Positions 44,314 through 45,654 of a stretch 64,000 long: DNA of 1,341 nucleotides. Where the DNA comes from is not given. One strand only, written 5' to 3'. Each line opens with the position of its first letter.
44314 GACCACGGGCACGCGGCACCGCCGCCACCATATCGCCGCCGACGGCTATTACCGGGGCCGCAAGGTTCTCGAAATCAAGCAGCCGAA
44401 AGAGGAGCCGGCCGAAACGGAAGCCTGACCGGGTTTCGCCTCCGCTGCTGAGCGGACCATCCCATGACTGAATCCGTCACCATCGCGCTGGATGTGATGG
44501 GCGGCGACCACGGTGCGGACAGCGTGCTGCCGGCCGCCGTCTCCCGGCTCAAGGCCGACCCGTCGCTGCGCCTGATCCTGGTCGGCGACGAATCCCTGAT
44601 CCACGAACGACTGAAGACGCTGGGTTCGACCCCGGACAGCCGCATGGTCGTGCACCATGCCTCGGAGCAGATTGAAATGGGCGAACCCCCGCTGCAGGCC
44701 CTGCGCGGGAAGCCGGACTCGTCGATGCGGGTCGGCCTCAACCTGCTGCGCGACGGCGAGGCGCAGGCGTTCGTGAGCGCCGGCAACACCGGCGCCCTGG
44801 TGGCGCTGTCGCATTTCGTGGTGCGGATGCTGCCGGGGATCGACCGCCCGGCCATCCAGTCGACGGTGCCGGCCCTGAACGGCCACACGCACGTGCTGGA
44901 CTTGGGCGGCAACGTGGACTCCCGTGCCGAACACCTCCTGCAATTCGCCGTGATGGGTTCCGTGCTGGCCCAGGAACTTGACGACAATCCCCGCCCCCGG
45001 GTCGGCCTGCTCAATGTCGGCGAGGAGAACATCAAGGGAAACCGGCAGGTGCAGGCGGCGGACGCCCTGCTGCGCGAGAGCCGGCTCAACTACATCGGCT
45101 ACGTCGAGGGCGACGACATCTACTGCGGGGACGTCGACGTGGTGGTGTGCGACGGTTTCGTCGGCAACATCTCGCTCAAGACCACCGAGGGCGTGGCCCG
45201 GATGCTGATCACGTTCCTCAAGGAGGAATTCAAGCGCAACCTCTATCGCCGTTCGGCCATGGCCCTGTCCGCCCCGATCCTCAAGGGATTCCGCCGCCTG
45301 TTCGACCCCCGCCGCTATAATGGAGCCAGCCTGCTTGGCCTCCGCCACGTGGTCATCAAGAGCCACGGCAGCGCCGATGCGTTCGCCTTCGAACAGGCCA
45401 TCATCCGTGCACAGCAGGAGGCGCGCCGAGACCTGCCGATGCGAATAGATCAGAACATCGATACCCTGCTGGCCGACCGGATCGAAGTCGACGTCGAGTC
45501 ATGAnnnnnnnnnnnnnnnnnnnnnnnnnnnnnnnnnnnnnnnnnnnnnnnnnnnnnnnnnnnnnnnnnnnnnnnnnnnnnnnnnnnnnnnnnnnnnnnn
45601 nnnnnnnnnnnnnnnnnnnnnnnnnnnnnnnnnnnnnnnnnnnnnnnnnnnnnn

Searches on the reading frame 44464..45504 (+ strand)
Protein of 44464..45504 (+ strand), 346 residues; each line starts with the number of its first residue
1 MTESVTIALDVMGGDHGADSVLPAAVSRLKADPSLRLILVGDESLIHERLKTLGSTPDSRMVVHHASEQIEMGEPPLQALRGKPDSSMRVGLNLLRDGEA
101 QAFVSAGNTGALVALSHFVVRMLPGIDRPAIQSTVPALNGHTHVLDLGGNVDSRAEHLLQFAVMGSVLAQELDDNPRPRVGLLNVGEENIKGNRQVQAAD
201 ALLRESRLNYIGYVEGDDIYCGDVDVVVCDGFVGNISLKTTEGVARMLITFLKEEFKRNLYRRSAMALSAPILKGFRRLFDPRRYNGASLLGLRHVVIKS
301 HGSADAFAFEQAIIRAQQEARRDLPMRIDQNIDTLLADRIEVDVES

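Call 50: search_protein_families(library=pfam, proteins=[window:44464-45504:+], max_evalue=0.00001)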
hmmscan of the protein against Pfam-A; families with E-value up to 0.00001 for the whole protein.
window:44464-45504:+ (346 aa): 1 family
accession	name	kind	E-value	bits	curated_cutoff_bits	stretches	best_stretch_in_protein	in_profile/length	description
PF02504.20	FA_synthesis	-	3.8e-100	335.6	29.1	1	5-325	1-322/324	Fatty acid synthesis protein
